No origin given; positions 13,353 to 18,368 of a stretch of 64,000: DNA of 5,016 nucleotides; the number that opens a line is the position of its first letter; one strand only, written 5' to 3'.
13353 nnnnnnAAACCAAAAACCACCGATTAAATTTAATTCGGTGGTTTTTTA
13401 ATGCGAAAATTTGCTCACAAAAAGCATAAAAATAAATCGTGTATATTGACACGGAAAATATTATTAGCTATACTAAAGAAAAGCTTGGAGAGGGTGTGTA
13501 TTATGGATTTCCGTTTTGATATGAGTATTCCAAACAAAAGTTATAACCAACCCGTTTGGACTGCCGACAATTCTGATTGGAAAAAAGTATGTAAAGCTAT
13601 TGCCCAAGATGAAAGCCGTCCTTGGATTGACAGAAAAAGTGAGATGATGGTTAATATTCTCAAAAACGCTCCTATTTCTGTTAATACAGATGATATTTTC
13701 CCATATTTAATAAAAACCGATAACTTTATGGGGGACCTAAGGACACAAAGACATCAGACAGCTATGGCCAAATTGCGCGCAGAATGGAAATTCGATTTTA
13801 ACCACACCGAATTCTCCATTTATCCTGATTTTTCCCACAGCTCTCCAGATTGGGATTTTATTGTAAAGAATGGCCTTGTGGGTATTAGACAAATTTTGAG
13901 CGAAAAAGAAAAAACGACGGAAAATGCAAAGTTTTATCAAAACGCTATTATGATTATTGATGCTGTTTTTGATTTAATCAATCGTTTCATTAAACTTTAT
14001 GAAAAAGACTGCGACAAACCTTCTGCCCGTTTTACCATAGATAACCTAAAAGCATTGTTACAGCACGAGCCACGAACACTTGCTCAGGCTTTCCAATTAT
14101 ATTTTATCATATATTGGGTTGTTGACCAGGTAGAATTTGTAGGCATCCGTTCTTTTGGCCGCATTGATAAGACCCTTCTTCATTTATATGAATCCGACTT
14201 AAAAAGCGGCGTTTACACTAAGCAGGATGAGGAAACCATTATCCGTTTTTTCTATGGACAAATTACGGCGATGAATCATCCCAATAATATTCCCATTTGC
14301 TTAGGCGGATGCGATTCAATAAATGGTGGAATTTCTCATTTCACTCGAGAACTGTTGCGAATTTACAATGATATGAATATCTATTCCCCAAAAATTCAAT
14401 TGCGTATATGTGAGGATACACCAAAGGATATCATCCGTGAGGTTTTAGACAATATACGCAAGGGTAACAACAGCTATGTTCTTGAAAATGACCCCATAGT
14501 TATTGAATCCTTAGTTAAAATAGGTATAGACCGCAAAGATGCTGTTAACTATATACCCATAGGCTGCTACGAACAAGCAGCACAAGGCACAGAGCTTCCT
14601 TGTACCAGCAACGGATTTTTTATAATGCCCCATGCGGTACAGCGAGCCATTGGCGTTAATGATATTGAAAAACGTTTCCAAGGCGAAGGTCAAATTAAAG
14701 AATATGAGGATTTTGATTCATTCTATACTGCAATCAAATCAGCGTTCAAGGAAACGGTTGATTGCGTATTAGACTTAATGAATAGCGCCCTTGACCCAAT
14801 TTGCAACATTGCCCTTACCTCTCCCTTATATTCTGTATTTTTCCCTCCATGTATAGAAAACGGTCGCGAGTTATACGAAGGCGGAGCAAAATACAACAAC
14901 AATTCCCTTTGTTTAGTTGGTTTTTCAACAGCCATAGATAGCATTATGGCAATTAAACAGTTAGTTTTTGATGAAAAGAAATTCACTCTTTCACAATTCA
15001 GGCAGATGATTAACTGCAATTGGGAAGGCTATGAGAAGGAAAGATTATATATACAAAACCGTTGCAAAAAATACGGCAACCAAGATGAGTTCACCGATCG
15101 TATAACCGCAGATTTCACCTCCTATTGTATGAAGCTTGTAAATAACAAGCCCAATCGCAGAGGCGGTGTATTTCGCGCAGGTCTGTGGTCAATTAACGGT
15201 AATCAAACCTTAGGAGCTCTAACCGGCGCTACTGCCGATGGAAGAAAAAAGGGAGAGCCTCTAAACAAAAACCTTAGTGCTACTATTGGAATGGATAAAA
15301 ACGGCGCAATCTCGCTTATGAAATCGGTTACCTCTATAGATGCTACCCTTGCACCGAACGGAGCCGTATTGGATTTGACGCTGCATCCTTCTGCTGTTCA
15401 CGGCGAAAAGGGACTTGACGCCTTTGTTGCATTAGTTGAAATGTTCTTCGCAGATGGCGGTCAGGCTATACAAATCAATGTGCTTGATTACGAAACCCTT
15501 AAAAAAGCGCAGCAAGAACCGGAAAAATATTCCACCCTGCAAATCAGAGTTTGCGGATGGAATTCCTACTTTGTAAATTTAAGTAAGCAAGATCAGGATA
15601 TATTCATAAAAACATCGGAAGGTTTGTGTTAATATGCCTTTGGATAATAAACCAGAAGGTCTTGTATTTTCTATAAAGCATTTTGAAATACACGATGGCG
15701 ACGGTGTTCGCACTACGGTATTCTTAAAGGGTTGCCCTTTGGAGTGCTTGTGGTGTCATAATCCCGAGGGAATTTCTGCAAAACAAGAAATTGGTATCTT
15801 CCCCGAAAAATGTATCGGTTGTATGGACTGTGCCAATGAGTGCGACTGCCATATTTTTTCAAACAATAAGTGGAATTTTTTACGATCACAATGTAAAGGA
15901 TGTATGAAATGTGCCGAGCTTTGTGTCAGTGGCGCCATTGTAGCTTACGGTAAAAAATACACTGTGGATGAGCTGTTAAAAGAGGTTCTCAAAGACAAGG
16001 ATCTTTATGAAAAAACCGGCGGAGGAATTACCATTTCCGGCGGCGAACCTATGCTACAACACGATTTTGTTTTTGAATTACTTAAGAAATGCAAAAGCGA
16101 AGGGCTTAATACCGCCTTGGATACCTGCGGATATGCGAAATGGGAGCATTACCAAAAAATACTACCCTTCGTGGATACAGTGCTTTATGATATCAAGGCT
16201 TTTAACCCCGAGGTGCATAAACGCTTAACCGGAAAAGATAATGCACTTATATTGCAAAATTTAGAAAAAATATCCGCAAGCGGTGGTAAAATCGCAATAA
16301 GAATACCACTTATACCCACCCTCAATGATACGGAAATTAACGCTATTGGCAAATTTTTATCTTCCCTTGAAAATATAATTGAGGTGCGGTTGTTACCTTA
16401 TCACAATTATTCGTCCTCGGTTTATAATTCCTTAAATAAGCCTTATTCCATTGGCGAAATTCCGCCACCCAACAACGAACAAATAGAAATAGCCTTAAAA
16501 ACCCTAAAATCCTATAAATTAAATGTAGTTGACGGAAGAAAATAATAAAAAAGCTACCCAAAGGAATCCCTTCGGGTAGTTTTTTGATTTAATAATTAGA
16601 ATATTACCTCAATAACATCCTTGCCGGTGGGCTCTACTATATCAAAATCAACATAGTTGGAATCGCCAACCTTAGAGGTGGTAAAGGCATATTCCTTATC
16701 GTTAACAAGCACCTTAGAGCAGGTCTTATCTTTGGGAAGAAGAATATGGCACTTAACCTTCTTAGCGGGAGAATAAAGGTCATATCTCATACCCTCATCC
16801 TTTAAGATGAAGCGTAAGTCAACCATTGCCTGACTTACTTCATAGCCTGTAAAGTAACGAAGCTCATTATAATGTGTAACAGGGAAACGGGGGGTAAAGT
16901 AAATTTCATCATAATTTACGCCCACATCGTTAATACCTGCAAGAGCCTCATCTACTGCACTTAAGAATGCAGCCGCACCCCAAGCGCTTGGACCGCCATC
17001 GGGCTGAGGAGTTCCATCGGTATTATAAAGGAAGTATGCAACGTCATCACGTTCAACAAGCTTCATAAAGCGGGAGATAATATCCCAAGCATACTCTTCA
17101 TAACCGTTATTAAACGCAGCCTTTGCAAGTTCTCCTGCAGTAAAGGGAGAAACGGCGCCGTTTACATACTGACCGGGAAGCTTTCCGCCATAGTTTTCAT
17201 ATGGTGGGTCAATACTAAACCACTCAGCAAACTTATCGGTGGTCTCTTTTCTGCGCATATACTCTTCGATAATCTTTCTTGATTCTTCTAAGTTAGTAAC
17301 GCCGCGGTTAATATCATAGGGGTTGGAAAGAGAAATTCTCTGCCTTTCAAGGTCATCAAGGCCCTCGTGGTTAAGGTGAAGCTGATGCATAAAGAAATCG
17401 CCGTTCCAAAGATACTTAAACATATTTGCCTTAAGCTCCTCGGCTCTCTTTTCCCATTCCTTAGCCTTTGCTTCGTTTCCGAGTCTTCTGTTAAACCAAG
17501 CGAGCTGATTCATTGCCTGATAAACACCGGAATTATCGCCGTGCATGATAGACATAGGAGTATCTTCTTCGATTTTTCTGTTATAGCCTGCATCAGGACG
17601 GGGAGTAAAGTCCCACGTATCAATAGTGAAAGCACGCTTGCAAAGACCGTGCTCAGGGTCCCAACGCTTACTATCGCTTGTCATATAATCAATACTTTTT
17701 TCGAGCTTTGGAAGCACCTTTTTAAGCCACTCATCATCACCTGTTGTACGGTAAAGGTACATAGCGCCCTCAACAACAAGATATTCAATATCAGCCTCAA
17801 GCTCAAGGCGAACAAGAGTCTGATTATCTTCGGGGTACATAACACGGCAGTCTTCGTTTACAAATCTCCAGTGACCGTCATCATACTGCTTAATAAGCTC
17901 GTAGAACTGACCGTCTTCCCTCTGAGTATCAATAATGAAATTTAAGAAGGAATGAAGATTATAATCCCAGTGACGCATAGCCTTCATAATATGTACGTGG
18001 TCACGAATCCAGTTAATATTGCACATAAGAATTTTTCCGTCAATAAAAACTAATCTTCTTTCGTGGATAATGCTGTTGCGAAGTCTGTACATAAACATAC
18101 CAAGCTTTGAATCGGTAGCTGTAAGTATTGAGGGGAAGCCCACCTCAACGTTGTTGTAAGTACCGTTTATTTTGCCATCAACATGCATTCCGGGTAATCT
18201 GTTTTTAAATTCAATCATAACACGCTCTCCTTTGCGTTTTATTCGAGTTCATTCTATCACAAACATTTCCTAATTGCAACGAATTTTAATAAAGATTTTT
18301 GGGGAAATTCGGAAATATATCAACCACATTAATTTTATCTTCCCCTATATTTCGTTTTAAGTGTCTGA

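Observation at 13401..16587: Insulated, unusually compact glycyl-radical enzyme plus activase cassette with eliminase-type active-site motifs and no recognisable pathway context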

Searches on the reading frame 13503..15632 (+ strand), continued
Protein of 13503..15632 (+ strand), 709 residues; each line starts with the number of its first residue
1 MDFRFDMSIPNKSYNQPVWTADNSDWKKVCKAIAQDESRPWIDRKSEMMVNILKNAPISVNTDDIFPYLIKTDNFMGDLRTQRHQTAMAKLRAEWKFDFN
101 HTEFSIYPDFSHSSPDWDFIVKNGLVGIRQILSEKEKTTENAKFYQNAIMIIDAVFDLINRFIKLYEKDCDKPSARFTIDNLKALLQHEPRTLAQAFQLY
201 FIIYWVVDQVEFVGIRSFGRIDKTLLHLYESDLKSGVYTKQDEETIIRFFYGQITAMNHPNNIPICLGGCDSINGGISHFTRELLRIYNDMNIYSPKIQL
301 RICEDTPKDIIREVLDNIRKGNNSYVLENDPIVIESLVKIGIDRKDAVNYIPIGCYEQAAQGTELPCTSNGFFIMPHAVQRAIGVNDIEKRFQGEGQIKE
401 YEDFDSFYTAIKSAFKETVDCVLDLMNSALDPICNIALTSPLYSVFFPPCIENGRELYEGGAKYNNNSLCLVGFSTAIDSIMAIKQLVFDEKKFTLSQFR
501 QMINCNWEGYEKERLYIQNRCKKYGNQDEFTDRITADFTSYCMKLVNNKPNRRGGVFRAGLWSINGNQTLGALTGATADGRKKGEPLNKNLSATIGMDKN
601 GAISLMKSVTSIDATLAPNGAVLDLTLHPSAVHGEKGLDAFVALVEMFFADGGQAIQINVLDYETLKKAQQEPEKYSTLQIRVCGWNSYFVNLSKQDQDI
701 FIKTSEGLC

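Call 80: search_protein_families(library=pfam, proteins=[P0282, P0302, P0309, P0312, P0331], max_evalue=0.001)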
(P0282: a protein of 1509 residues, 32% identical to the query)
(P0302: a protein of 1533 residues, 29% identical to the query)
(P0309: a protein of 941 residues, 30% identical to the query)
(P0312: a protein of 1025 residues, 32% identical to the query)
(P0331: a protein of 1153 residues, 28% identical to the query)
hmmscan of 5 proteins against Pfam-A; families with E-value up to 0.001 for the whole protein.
P0282 (1509 aa): 5 families
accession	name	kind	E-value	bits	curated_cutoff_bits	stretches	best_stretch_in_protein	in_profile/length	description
PF02901.20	PFL-like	-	3.9e-88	297.1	24.3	1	909-1368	156-646/647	Pyruvate formate lyase-like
PF17389.8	Bac_rhamnosid6H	-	9.6e-26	91.3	24.5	1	388-648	3-254/339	Bacterial alpha-L-rhamnosidase 6 hairpin glycosidase domain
PF01228.26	Gly_radical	-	3.9e-15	56.7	22.2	1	1394-1490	10-106/106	Glycine radical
PF17390.7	Bac_rhamnosid_C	-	0.00051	20.2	22.1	0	721-774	1-55/78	Bacterial alpha-L-rhamnosidase C-terminal domain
PF22422.2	MGH1-like_GH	-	0.00051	20.1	27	0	541-643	159-262/356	Mannosylglycerate hydrolase MGH1-like glycoside hydrolase domain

P0302 (1533 aa): 6 families
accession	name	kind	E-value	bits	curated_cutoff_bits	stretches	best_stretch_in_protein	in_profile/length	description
PF02901.20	PFL-like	-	1.9e-61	209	24.3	1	921-1394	137-646/647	Pyruvate formate lyase-like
PF22666.2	Glyco_hydro_2_N2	-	9.3e-45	153.1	27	1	32-203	1-165/167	Glycosyl hydrolase 2 galactose-binding domain-like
PF01228.26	Gly_radical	-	1.7e-21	77.2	22.2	1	1411-1514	2-106/106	Glycine radical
PF17753.7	Ig_mannosidase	-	2.1e-15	56.6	22.6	1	752-812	5-63/81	Ig-fold domain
PF17786.7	Mannosidase_ig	-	4.4e-07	30.8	23.4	1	658-708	4-54/91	Mannosidase Ig/CBM-like domain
PF02837.24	Glyco_hydro_2_N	-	2.5e-05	24.7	28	1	88-147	71-129/169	Glycosyl hydrolases family 2, sugar binding domain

P0309 (941 aa): 3 families
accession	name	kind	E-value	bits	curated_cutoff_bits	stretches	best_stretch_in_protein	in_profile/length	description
PF02901.20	PFL-like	-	1.4e-67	229.3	24.3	1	348-792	159-637/647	Pyruvate formate lyase-like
PF01228.26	Gly_radical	-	3.2e-20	73.1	22.2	1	818-922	1-106/106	Glycine radical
PF06439.18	3keto-disac_hyd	-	2.8e-11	44.2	26.8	1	27-212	4-184/187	3-keto-disaccharide hydrolase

P0312 (1025 aa): 3 families
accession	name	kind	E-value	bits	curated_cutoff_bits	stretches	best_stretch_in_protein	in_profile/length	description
PF02901.20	PFL-like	-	1.1e-60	206.5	24.3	1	424-887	155-647/647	Pyruvate formate lyase-like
PF03629.24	SASA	-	7e-47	160.3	24.8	1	51-280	2-223/226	Carbohydrate esterase, sialic acid-specific acetylesterase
PF01228.26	Gly_radical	-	8.4e-20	71.7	22.2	1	903-1007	1-106/106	Glycine radical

P0331 (1153 aa): 3 families
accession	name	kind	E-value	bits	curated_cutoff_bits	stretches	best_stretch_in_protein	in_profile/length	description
PF02901.20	PFL-like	-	7.2e-63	213.7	24.3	1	551-1000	150-632/647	Pyruvate formate lyase-like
PF05448.18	AXE1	-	2.8e-30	105.6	21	1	120-425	16-309/321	Acetyl xylan esterase (AXE1)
PF01228.26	Gly_radical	-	6.6e-19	68.8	22.2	1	1032-1135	2-106/106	Glycine radical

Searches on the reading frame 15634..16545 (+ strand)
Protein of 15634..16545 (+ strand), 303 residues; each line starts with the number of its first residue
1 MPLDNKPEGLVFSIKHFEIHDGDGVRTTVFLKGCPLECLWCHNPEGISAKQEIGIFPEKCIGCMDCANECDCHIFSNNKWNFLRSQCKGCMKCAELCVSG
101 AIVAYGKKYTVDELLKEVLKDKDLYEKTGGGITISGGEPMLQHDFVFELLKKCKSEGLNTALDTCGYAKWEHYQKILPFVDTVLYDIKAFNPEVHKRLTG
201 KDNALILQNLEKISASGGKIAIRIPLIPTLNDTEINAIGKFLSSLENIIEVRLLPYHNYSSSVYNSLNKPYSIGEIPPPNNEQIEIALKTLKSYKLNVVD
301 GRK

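Call 4: search_protein_families(library=pfam, proteins=[window:15634-16545:+])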
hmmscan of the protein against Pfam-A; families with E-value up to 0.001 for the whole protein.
window:15634-16545:+ (303 aa): 4 families
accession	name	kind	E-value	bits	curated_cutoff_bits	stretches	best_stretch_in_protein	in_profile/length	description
PF04055.27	Radical_SAM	-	1.2e-20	74.8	29.5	1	30-241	3-165/166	Radical SAM superfamily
PF13353.11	Fer4_12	-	9.6e-15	55.5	22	2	85-181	17-110/137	4Fe-4S single cluster domain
PF12837.12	Fer4_6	-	2.5e-06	27.6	25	0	55-72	4-21/24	4Fe-4S binding domain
PF13484.11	Fer4_16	-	0.00088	20.4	30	0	86-112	1-27/66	4Fe-4S double cluster binding domain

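Call 5: search_protein_families(library=ncbifam, proteins=[window:15634-16545:+])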
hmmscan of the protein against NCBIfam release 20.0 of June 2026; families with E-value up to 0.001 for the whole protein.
window:15634-16545:+ (303 aa): 35 families (the best 25 are shown)
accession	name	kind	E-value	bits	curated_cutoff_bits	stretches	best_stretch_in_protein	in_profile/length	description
NF043069.1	T4HPD_activ_SAM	equivalog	8.4e-100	334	425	1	9-298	2-295/299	trans-4-hydroxy-L-proline dehydratase activase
TIGR02494.1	PFLE_PFLC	subfamily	3.1e-99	332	174.35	1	11-293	1-291/293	glycyl-radical enzyme activating protein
NF048010.1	SfplDhtActHpsHDes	equivalog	1e-89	300.3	430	1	4-285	1-292/298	(2S)-3-sulfopropanediol dehydratase activating enzyme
NF048008.1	SfplDhtActHpfHKleb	equivalog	9.8e-79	264.8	500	1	11-276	2-278/308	(2S)-3-sulfopropanediol dehydratase activating enzyme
TIGR04395.1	cutC_activ_rSAM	equivalog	6.3e-78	262.2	360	1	9-298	5-304/309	choline TMA-lyase-activating enzyme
NF033719.1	ind_deCO2_activ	equivalog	1.9e-75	254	425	1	9-286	1-288/302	indoleacetate decarboxylase activase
NF033717.2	HPDL_rSAM_activ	equivalog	1.7e-69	234.4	420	1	8-284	3-289/311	4-hydroxyphenylacetate decarboxylase activase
TIGR04003.1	rSAM_BssD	equivalog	6.1e-64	216.2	496.45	1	10-292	2-297/314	[benzylsuccinate synthase]-activating enzyme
NF007483.0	PRK10076.1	equivalog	3.7e-60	203.6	326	2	86-289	75-279/292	[formate-C-acetyltransferase]-activating enzyme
TIGR02493.1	PFLA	equivalog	4.9e-60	202.8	231.75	2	104-293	41-234/235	pyruvate formate-lyase-activating protein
TIGR04041.1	activase_YjjW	hypoth_equivalog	5.5e-54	183.4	250.2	1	10-260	3-242/276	YjjW family glycine radical enzyme activase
NF008356.0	PRK11145.1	equivalog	5.8e-46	156.8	375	2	95-298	35-244/246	pyruvate formate lyase 1-activating protein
TIGR02495.1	NrdG2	equivalog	2.5e-18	66.1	131.15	2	89-234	25-171/193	anaerobic ribonucleoside-triphosphate reductase activating protein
TIGR02491.1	NrdG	equivalog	7.9e-12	45.4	126.1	2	13-51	4-42/154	anaerobic ribonucleoside-triphosphate reductase activating protein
TIGR04349.1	rSAM_QueE_gams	hypoth_equivalog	1.6e-07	31.2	300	1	88-172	27-104/210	7-carboxy-7-deazaguanine synthase QueE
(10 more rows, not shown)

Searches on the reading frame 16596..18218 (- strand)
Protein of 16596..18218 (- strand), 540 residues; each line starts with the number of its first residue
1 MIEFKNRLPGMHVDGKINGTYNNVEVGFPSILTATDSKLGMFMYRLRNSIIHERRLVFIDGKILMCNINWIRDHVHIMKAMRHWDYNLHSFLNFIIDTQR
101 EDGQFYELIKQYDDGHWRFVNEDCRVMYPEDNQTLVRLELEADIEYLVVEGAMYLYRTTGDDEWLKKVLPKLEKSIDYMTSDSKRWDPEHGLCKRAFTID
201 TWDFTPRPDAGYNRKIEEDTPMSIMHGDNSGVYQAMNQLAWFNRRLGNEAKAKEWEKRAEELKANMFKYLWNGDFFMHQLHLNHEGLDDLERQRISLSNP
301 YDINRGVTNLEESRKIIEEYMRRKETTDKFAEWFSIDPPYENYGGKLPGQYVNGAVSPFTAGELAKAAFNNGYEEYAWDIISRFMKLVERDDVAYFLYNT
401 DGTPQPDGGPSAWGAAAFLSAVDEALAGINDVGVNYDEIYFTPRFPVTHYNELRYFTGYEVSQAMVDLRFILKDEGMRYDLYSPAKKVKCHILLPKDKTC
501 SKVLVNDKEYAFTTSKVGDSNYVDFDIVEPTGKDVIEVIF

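Call 4: search_protein_families(library=pfam, proteins=[window:16596-18218:-])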
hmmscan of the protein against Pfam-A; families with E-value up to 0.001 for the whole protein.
window:16596-18218:- (540 aa): 3 families
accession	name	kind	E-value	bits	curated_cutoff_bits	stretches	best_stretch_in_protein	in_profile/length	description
PF22422.2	MGH1-like_GH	-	2e-10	41.2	27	1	72-396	7-336/356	Mannosylglycerate hydrolase MGH1-like glycoside hydrolase domain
PF01204.24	Trehalase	-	6.7e-06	25.7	21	1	229-274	310-355/512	Trehalase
PF17389.8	Bac_rhamnosid6H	-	7.4e-06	25.9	24.5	1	152-273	107-216/339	Bacterial alpha-L-rhamnosidase 6 hairpin glycosidase domain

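Call 5: search_protein_families(library=ncbifam, proteins=[window:16596-18218:-])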
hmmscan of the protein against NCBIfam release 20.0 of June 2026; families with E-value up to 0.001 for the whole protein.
window:16596-18218:- (540 aa): 0 families

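Call 53: find_homologous_proteins(query=window:16596-18218:-, max_evalue=1e-10)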
Query window:16596-18218:- (540 aa): 2440 proteins with E <= 1e-10 among 7107 candidates; the best 120 are listed.
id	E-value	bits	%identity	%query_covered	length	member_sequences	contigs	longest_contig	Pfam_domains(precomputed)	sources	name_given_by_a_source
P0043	0.0e+0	1210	94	100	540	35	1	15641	PF17389.9,PF01204.25,PF22422.3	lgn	-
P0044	2.3e-287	972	77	100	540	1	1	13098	PF01204.25,PF22422.3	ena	-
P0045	3.1e-287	972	76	100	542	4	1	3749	PF17389.9,PF22422.3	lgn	-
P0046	4.6e-287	971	76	100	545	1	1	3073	PF01204.25,PF22422.3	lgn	-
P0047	7.0e-287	971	76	100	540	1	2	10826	PF01204.25,PF22422.3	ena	-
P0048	2.4e-286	969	76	100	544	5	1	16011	PF01204.25,PF22422.3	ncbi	ncbi:MAG: MGH1-like glycoside hydrolase domain-containing protein [Monoglobaceae bacterium]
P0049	9.5e-286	967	75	100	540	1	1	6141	PF22422.3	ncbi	ncbi:MAG: hypothetical protein ACI4V1_00525 [Eubacteriales bacterium]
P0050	1.2e-285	967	76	100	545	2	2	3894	PF22422.3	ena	-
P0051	2.5e-285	966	75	100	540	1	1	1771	PF22422.3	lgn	-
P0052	5.0e-285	965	76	100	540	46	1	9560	PF22422.3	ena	-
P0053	7.9e-285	964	76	100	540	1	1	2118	PF22422.3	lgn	-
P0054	1.2e-284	963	74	100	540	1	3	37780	PF01204.25,PF22422.3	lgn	-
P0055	1.3e-284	963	76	100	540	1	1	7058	PF22422.3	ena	-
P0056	2.1e-284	963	75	100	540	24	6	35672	PF17389.9,PF22422.3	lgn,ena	-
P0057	2.3e-284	962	76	100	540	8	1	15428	PF22422.3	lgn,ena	-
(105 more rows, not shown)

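Call 54: find_encoding_contigs(protein=P0043, flank=10000, max_places=2)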
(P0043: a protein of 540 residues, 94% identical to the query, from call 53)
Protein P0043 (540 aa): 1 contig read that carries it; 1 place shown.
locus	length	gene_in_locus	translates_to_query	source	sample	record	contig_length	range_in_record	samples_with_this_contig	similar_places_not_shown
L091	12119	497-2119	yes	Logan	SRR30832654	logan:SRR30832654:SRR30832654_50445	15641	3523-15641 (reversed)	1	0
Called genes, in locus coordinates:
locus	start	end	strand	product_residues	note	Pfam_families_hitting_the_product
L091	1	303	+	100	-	?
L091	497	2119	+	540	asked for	PF22422:MGH1-like_GH, PF01204:Trehalase (faint), PF17389:Bac_rhamnosid6H (faint)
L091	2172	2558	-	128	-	-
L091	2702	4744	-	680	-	PF00884:Sulfatase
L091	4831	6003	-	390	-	PF14907:NTP_transf_5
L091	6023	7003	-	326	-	-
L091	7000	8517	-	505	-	-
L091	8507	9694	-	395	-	PF20706:GT4-conflict (faint), PF00534:Glycos_transf_1, PF13692:Glyco_trans_1_4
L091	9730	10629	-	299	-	PF00389:2-Hacid_dh, PF02826:2-Hacid_dh_C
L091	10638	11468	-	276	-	PF03328:HpcH_HpaI, PF25509:DUF7916 (faint)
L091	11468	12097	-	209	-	PF02397:Bac_transf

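Call 55: find_encoding_contigs(protein=P0048, flank=10000, max_places=2)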
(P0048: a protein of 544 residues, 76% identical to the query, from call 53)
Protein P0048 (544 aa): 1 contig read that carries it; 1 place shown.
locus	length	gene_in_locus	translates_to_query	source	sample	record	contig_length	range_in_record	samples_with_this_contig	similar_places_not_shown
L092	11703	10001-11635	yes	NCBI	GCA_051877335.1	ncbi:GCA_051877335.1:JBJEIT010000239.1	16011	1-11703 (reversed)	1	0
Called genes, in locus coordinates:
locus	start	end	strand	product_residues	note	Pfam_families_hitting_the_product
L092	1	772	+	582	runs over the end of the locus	PF00395:SLH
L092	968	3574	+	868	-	PF00395:SLH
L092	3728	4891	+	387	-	PF01408:GFO_IDH_MocA, PF02894:GFO_IDH_MocA_C, PF22725:GFO_IDH_MocA_C3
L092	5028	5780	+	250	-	PF01261:AP_endonuc_2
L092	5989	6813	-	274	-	PF02311:AraC_binding, PF07883:Cupin_2 (weak), PF12833:HTH_18, PF00165:HTH_AraC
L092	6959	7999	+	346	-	PF02894:GFO_IDH_MocA_C, PF22725:GFO_IDH_MocA_C3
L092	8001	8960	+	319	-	PF01370:Epimerase (faint)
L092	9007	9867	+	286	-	PF00892:EamA (weak)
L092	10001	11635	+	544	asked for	PF22422:MGH1-like_GH (weak), PF01204:Trehalase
